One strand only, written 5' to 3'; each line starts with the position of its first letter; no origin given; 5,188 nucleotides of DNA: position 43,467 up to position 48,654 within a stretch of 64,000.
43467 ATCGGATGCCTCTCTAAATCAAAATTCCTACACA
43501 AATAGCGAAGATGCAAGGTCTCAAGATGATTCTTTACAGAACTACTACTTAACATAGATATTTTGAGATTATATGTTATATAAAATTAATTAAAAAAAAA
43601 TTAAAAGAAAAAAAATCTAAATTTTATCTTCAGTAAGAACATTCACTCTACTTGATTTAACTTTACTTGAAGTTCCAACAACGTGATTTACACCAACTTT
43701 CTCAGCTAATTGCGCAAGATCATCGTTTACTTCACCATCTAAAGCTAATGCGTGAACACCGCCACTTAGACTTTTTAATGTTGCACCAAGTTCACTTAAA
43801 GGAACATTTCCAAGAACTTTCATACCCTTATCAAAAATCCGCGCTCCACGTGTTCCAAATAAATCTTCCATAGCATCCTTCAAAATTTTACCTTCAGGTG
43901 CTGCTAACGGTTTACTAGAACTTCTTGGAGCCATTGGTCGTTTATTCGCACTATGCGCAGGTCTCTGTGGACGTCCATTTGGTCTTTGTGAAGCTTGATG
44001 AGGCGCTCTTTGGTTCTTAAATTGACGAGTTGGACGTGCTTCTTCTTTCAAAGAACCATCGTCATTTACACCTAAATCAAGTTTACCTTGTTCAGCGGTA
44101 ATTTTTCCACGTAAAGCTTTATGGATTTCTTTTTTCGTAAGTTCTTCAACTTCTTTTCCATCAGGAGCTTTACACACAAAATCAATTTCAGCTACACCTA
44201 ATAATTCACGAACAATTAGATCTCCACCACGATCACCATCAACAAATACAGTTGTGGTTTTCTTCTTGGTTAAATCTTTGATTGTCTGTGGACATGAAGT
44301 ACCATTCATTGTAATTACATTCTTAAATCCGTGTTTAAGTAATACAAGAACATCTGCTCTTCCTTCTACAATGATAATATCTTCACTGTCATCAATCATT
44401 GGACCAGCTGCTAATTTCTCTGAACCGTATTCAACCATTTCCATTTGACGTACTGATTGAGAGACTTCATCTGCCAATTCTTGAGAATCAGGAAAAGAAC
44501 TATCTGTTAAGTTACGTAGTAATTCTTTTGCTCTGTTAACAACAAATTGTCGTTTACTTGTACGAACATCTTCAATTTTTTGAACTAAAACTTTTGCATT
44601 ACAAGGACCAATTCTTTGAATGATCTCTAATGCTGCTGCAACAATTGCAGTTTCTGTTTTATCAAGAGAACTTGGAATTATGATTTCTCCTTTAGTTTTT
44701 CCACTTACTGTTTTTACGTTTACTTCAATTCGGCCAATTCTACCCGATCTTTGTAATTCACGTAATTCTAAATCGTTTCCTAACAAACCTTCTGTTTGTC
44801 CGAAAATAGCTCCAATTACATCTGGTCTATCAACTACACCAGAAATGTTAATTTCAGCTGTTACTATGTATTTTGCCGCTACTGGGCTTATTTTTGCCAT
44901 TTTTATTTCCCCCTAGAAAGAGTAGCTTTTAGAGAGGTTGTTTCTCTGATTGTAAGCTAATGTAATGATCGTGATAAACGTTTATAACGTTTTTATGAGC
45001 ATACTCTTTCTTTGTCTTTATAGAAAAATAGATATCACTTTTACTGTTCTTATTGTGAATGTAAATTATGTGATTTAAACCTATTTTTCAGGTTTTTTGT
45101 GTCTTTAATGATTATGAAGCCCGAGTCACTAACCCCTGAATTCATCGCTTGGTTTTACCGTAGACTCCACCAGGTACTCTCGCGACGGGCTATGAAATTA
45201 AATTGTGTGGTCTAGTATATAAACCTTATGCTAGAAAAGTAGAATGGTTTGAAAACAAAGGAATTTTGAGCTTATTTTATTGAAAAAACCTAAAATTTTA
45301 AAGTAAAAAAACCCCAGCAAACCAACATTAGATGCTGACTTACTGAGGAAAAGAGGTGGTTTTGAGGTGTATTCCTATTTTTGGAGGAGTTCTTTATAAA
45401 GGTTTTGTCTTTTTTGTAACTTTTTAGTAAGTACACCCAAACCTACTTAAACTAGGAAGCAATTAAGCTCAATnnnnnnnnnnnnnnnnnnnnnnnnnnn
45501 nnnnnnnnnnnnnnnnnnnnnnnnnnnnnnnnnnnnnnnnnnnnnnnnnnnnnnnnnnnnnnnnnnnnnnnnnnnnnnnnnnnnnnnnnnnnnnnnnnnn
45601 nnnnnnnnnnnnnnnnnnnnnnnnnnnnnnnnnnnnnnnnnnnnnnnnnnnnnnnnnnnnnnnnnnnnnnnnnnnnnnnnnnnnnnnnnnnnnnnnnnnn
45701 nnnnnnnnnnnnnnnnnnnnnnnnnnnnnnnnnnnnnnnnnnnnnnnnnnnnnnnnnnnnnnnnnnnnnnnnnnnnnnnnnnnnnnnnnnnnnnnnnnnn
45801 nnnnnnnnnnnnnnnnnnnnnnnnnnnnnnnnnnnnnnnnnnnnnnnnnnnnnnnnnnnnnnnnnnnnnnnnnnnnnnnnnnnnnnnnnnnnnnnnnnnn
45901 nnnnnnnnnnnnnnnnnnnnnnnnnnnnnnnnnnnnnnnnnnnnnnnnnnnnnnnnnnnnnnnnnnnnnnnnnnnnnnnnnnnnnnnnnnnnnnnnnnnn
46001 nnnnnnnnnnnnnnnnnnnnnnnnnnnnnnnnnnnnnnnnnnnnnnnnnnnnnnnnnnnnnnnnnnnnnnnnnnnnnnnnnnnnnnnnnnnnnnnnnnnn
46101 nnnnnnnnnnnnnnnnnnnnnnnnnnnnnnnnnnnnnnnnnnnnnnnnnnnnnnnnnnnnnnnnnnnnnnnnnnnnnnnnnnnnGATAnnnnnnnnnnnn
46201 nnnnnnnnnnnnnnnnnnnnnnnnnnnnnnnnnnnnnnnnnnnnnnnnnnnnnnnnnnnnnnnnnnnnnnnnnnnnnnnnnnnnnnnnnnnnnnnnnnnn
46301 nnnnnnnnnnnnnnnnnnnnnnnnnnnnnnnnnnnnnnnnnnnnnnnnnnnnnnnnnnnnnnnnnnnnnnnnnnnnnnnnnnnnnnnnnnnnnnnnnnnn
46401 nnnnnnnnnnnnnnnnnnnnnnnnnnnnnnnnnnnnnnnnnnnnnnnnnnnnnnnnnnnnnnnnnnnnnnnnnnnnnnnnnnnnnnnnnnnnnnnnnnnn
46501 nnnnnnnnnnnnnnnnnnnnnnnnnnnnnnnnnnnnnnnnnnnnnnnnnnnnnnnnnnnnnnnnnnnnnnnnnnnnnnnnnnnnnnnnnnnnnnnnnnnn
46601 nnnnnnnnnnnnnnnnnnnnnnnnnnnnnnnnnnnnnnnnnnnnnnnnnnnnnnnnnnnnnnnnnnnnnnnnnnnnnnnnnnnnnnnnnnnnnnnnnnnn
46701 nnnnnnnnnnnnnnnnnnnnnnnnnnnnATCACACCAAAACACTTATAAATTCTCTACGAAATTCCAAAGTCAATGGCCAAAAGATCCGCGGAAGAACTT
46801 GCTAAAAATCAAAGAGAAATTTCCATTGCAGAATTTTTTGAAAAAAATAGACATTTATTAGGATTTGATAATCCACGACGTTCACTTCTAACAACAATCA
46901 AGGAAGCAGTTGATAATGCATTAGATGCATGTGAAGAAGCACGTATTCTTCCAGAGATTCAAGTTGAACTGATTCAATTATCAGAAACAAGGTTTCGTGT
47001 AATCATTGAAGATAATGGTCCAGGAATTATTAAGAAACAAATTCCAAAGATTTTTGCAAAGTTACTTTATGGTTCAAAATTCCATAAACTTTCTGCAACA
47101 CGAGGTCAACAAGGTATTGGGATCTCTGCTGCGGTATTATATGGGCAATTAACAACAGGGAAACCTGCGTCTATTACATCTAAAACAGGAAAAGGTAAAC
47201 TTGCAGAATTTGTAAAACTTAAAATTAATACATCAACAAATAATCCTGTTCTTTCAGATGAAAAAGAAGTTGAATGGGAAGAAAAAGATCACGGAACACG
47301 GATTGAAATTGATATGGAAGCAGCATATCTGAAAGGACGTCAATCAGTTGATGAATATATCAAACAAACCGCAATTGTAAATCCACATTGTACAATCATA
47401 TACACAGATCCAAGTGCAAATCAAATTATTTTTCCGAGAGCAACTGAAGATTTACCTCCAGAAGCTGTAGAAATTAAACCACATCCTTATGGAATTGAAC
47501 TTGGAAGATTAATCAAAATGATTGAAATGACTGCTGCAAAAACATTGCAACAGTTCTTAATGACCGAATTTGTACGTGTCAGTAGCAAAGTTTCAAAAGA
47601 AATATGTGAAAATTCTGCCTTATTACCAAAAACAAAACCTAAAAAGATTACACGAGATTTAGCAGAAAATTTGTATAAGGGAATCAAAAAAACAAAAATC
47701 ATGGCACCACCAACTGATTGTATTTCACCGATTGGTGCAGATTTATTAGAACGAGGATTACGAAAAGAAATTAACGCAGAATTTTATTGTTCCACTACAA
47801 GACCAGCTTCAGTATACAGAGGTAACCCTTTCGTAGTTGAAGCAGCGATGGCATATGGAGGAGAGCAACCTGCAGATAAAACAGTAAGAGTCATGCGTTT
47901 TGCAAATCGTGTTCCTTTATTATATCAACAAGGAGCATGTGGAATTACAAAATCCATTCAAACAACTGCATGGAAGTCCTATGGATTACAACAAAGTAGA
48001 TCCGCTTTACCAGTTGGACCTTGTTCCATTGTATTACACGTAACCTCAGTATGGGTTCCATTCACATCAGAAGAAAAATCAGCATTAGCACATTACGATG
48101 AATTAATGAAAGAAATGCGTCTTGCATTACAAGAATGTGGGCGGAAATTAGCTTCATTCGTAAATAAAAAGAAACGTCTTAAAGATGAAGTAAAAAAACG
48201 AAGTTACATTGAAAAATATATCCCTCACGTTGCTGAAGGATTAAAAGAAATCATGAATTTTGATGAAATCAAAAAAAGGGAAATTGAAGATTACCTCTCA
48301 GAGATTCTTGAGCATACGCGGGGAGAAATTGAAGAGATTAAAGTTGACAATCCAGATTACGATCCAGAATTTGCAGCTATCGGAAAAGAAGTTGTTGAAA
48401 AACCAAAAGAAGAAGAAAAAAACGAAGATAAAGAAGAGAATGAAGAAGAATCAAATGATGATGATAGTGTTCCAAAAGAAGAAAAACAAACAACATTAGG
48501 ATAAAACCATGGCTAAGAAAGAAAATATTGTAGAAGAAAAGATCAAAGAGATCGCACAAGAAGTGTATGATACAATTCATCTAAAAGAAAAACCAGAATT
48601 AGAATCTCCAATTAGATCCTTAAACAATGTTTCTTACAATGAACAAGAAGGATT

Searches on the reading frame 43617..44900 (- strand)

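Call 39: search_protein_families(library=pfam, proteins=[window:43617-44900:-], max_evalue=0.00001)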
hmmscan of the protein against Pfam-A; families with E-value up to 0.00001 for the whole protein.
window:43617-44900:- (427 aa): 3 families
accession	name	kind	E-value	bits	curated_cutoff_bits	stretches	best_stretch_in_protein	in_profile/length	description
PF13662.12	Toprim_4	-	2.5e-06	28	25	1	175-234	3-71/85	Toprim domain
PF13155.12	Toprim_2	-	3.1e-06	27.9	22.1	1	176-251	1-84/88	Toprim-like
PF01751.28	Toprim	-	5.6e-06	26.9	23.1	0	175-242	2-84/96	Toprim domain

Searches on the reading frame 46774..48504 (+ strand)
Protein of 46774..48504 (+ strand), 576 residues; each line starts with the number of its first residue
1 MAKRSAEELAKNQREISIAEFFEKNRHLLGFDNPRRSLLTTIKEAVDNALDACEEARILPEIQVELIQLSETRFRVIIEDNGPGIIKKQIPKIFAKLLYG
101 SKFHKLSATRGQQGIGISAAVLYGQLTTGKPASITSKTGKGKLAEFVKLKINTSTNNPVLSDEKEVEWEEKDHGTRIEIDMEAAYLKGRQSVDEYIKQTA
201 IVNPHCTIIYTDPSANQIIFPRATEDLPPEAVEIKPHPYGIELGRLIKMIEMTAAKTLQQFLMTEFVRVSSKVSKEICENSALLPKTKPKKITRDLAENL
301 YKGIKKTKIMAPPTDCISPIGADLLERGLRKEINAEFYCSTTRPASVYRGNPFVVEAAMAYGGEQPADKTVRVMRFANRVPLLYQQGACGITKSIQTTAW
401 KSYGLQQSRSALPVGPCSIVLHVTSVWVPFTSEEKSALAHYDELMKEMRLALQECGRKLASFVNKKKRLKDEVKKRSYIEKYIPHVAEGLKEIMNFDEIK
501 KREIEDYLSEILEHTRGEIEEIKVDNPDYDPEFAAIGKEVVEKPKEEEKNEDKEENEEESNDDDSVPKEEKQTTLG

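Call 39: search_protein_families(library=pfam, proteins=[window:46774-48504:+], max_evalue=0.00001)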
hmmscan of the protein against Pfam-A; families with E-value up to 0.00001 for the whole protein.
window:46774-48504:+ (576 aa): 3 families
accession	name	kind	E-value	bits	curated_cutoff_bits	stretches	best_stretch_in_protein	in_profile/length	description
PF09239.17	Topo-VIb_trans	-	3e-58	196.5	24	1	312-475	1-159/159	Topoisomerase VI B subunit, transducer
PF02518.31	HATPase_c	-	6.4e-10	39.9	26.4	1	36-148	4-106/111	Histidine kinase-, DNA gyrase B-, and HSP90-like ATPase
PF13589.12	HATPase_c_3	-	2.2e-08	34.7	25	1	40-175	5-137/137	Histidine kinase-, DNA gyrase B-, and HSP90-like ATPase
